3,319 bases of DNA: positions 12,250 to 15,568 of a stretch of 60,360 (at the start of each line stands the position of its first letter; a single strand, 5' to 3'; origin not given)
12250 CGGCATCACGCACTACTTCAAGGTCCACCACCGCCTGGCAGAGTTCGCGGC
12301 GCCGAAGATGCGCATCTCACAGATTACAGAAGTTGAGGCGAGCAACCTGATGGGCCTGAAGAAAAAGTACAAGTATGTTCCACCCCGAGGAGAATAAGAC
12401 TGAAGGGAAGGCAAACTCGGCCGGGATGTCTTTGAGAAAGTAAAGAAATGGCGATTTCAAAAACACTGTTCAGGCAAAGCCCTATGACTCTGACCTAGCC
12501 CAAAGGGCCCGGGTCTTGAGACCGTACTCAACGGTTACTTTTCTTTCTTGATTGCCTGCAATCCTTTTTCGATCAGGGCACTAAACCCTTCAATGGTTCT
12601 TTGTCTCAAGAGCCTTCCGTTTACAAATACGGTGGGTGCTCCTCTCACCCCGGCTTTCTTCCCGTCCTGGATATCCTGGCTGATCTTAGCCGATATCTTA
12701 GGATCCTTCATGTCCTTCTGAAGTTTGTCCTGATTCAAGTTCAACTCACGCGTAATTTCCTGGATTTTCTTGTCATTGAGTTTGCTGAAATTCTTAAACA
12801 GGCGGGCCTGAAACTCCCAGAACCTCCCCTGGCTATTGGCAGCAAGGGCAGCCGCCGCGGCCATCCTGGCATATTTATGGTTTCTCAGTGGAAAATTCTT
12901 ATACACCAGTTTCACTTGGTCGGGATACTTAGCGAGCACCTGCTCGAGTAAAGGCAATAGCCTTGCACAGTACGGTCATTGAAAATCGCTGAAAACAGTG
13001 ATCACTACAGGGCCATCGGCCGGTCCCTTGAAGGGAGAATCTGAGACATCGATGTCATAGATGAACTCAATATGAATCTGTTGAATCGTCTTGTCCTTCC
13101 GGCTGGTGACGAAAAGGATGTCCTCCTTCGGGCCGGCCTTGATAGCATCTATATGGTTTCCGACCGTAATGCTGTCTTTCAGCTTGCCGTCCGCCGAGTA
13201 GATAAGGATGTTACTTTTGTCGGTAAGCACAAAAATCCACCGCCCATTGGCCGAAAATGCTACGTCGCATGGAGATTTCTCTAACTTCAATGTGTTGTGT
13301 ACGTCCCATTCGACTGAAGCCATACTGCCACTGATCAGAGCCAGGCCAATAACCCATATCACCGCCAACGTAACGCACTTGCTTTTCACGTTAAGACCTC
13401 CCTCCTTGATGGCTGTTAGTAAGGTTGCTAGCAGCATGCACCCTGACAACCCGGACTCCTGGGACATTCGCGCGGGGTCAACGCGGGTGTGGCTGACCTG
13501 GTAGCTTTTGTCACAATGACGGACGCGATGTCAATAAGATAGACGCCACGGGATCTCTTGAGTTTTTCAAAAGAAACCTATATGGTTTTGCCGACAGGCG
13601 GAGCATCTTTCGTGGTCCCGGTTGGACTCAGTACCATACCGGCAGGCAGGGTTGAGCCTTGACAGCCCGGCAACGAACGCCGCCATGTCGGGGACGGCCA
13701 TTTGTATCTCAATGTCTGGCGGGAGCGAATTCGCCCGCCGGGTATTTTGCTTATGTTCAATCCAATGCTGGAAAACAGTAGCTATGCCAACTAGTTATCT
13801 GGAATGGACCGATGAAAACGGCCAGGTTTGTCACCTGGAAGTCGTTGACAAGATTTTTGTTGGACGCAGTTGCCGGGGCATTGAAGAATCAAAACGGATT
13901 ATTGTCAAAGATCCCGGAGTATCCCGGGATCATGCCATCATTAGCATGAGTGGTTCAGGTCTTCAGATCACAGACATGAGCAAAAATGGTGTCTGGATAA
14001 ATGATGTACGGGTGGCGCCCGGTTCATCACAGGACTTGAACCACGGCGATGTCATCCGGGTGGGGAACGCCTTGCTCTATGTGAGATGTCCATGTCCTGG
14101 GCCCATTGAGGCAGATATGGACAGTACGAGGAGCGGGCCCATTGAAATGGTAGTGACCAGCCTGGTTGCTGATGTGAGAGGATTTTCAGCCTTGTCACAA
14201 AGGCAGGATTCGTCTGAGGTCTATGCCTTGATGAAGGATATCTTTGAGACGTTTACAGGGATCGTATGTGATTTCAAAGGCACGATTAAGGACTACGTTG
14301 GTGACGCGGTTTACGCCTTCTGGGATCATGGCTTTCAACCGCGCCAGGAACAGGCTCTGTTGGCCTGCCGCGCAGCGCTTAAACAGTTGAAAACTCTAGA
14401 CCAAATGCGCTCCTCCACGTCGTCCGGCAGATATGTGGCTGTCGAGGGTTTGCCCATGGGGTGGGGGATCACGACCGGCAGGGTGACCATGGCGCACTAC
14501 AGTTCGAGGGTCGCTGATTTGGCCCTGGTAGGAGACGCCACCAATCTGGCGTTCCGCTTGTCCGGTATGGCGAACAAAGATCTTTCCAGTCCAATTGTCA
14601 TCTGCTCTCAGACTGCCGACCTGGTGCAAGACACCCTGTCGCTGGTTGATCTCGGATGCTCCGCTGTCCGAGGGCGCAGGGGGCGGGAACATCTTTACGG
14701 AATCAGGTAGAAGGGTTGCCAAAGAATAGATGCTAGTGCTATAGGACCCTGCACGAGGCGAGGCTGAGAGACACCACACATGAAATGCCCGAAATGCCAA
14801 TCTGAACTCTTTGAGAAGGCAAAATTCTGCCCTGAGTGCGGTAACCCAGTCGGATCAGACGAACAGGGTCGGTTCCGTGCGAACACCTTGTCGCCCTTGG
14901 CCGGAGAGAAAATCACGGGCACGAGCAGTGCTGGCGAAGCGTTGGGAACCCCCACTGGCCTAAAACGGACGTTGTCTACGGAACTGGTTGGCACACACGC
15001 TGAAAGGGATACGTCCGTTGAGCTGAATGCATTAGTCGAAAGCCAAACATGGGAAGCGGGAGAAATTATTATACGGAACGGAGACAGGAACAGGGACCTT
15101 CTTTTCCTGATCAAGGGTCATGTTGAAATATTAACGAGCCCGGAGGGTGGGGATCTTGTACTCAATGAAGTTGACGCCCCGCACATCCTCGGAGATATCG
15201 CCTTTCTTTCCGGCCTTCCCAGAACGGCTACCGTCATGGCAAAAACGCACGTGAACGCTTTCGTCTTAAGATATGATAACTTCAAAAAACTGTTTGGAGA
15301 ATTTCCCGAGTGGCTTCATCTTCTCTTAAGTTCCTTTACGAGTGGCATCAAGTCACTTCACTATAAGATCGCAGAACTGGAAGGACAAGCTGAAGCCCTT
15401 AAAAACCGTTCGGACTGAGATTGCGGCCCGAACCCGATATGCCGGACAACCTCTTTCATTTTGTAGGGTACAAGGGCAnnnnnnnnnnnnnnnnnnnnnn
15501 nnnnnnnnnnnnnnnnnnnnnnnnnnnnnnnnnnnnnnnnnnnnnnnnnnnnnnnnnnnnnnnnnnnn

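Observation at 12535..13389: Predicted selenoprotein: DsbA-like oxidoreductase with U-P-Y-C active site split into two ORFs by TGA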

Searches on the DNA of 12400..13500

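Call 6: search_rna_families(source=window, start=12400, end=13500, threshold=evalue, max_evalue=10, show_alignments=3)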
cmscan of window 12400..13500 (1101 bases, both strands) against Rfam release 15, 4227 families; matches with E-value up to 10: 0.
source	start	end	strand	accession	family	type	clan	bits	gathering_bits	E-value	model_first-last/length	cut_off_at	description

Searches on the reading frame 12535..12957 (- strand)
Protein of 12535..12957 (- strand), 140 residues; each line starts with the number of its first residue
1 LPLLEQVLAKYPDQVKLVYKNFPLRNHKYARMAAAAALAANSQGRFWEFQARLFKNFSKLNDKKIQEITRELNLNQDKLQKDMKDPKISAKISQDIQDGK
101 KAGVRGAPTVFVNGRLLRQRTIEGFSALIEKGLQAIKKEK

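Call 40: find_encoding_contigs(protein=window:12535-12957:-, flank=1000, max_places=5)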
Protein window:12535-12957:- (140 aa): 8 contigs read that carry it; 4 places shown.
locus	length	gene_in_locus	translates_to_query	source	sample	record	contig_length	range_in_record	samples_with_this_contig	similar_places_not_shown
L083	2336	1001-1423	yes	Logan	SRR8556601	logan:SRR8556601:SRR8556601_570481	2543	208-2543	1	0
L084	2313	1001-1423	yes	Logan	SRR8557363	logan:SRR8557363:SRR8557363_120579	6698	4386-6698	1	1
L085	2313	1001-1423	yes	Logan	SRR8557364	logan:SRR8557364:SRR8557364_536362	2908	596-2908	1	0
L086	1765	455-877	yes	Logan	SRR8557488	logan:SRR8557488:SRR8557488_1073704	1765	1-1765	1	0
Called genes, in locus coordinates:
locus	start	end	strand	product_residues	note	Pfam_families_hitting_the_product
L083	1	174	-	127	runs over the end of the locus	?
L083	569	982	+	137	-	PF20082:DUF6476 (faint)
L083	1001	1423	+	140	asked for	PF01323:DSBA, PF13462:Thioredoxin_4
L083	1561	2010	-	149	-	-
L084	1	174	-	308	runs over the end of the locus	PF16697:Yop-YscD_cpl, PF00498:FHA, PF00211:Guanylate_cyc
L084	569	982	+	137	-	-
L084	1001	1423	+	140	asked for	PF01323:DSBA, PF13462:Thioredoxin_4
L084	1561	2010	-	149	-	-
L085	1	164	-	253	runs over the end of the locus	?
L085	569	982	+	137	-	PF20082:DUF6476 (faint)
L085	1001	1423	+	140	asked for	PF01323:DSBA, PF13462:Thioredoxin_4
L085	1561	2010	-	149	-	-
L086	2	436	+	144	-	?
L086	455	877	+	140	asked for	PF01323:DSBA, PF13462:Thioredoxin_4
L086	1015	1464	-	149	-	-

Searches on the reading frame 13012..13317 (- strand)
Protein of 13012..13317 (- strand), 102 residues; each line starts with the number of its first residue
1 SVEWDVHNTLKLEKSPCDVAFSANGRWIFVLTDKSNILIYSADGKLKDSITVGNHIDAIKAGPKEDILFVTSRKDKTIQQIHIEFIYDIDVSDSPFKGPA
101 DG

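Call 63: search_solved_structures(query=window:13012-13317:-, max_evalue=1, show_alignments=2)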
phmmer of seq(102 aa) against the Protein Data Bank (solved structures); distinct sequences matched with E-value up to 1: 69 (the best 60 are shown).
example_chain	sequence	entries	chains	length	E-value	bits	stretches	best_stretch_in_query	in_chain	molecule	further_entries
2ymu_A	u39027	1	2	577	7e-14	55.2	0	17-79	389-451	WD-40 REPEAT PROTEIN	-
7bie_A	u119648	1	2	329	1.2e-11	48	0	15-77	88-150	nvWRAP-T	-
7big_A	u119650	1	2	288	9.7e-10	41.9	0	15-78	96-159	v13WRAP-T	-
7bif_A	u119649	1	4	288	2e-09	40.9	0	15-77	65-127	v22WRAP-T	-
7bid_A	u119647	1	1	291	2.3e-09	40.7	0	15-51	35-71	v31WRAP-T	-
6r60_A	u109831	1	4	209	3.8e-07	33.5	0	16-53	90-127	WD-40 repeat protein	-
6r5y_A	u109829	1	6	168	8.6e-06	29.2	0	15-51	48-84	WD-40 repeat protein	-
6r5z_A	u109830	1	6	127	0.0004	23.9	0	15-51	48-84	9-bladed beta-propeller formed by three 3-bladed fragments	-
6igb_A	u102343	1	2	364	0.0013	22.2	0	15-70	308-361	Periplasmic gluconolactonase, PpgL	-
1l0q_A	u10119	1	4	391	0.0053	20.2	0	9-82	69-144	Surface layer protein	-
4i82_A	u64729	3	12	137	0.0086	19.6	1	9-94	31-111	Putative uncharacterized protein | Hypothetical Thioesterase Protein SP_1851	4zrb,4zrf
8bda_I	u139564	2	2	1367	0.016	18.7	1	10-79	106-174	Intraflagellar transport protein 144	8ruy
3mxx_A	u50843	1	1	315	0.022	18.2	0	14-79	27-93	WD repeat-containing protein 5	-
6ufx_A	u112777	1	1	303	0.031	17.8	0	14-79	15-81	WD repeat-containing protein 5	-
6r5x_A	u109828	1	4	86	0.034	17.7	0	16-51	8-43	WD-40 repeat protein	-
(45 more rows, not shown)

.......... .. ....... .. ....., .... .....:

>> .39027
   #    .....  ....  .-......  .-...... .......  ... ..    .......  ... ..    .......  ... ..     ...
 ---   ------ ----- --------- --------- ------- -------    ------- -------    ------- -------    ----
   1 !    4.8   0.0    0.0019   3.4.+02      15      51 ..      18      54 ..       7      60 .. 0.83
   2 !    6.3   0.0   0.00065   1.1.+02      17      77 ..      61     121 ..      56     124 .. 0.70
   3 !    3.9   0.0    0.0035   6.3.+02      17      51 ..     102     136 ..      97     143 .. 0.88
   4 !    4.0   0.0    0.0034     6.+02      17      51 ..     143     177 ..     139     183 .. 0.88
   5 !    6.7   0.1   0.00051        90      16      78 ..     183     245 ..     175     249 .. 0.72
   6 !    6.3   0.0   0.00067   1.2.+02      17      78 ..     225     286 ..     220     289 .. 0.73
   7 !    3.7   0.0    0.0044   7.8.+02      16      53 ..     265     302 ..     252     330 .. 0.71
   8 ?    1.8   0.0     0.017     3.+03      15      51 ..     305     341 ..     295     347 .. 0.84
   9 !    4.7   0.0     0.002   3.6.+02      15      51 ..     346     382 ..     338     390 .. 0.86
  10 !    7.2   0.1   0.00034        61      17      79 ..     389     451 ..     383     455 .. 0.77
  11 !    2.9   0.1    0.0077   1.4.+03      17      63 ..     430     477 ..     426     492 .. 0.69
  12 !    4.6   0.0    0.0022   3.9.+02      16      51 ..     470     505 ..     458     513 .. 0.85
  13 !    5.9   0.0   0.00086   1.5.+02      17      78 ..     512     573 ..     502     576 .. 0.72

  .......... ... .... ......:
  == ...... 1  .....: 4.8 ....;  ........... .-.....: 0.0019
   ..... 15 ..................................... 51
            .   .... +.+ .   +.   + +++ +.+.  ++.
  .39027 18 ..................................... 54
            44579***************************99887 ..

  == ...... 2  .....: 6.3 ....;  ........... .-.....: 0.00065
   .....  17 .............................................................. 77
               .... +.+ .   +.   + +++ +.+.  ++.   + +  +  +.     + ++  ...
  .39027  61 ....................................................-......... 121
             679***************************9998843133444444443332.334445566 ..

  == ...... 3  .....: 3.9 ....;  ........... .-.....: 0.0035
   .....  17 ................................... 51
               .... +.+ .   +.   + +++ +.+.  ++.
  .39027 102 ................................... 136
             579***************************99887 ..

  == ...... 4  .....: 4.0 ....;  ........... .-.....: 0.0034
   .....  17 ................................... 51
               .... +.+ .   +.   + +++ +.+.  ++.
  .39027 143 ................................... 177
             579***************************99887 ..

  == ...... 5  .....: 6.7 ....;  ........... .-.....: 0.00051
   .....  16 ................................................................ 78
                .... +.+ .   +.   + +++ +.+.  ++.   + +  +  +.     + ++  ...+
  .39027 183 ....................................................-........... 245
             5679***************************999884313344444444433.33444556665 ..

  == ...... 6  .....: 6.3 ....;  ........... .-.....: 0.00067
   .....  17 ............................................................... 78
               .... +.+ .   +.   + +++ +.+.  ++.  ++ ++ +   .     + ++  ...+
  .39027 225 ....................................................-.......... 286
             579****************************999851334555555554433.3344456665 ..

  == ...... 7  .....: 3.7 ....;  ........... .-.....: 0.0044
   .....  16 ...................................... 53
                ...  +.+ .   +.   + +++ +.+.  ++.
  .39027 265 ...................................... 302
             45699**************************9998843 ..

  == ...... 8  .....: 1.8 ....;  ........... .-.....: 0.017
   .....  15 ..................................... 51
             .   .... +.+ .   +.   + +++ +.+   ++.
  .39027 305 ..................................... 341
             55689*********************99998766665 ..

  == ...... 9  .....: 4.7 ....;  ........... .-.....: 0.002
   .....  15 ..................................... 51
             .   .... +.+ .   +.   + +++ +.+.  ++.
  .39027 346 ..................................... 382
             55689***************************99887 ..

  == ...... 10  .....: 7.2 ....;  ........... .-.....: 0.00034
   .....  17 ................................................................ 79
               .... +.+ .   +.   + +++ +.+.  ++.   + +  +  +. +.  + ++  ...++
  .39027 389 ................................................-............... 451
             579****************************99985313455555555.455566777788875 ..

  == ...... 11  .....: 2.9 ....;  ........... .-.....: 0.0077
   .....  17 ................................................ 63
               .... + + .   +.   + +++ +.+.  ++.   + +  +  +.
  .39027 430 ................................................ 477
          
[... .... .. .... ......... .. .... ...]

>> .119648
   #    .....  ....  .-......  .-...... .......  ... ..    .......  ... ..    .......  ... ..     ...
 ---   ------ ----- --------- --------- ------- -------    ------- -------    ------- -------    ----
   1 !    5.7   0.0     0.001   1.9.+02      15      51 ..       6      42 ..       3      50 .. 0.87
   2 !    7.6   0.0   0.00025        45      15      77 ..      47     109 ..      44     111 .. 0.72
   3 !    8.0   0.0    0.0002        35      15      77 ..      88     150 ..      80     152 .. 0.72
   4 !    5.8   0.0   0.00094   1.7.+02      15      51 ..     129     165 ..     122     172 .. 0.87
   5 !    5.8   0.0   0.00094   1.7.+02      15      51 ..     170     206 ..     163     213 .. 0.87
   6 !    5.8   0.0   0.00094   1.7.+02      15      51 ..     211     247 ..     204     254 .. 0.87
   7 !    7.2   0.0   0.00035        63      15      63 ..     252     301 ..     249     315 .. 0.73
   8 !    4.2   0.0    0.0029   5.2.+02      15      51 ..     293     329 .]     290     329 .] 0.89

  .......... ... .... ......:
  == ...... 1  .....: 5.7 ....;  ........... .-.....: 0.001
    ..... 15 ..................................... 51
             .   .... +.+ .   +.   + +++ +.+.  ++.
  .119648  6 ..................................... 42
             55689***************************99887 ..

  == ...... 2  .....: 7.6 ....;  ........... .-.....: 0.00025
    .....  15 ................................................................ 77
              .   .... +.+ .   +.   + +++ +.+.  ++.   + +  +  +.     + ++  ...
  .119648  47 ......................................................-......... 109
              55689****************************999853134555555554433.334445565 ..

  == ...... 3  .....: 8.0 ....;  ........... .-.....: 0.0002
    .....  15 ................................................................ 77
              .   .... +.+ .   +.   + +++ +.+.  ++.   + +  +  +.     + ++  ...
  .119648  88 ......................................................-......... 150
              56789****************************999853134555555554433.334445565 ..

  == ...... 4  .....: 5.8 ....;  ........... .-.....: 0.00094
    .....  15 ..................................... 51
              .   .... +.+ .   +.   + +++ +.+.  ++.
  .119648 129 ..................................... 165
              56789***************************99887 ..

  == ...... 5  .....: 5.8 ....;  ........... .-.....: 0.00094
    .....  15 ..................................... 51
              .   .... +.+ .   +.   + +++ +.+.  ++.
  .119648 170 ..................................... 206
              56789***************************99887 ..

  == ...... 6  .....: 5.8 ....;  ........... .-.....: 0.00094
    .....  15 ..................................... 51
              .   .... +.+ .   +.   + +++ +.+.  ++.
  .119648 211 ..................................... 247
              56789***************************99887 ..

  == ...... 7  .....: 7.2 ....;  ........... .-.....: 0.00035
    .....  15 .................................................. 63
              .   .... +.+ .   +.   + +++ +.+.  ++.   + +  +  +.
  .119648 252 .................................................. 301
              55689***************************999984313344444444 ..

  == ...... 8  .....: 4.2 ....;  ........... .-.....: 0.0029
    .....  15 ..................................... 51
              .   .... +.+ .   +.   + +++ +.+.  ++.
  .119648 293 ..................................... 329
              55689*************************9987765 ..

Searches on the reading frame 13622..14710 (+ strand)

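Call 30: search_protein_families(library=pfam, proteins=[window:13622-14710:+], max_evalue=0.0001)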
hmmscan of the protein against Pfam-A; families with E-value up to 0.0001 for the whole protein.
window:13622-14710:+ (362 aa): 3 families
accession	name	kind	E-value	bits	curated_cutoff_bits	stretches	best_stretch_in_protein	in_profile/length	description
PF00498.31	FHA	-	1.1e-14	55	20.7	1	79-148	2-67/67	FHA domain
PF00211.25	Guanylate_cyc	-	1.9e-10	41.1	21.9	1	178-359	9-179/183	Adenylate and Guanylate cyclase catalytic domain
PF16697.10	Yop-YscD_cpl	-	2.6e-09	37.7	33.2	1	88-153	24-89/94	Inner membrane component of T3SS, cytoplasmic domain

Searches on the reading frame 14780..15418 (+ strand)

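Call 30: search_protein_families(library=pfam, proteins=[window:14780-15418:+], max_evalue=0.0001)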
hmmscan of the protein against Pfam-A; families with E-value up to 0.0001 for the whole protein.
window:14780-15418:+ (212 aa): 2 families
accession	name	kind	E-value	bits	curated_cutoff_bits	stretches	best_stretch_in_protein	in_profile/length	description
PF00027.35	cNMP_binding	-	1.6e-16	60.4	27.5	1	90-172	3-86/89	Cyclic nucleotide-binding domain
PF13240.11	Zn_Ribbon_1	-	4.3e-05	23.6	25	1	2-24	1-23/23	zinc-ribbon domain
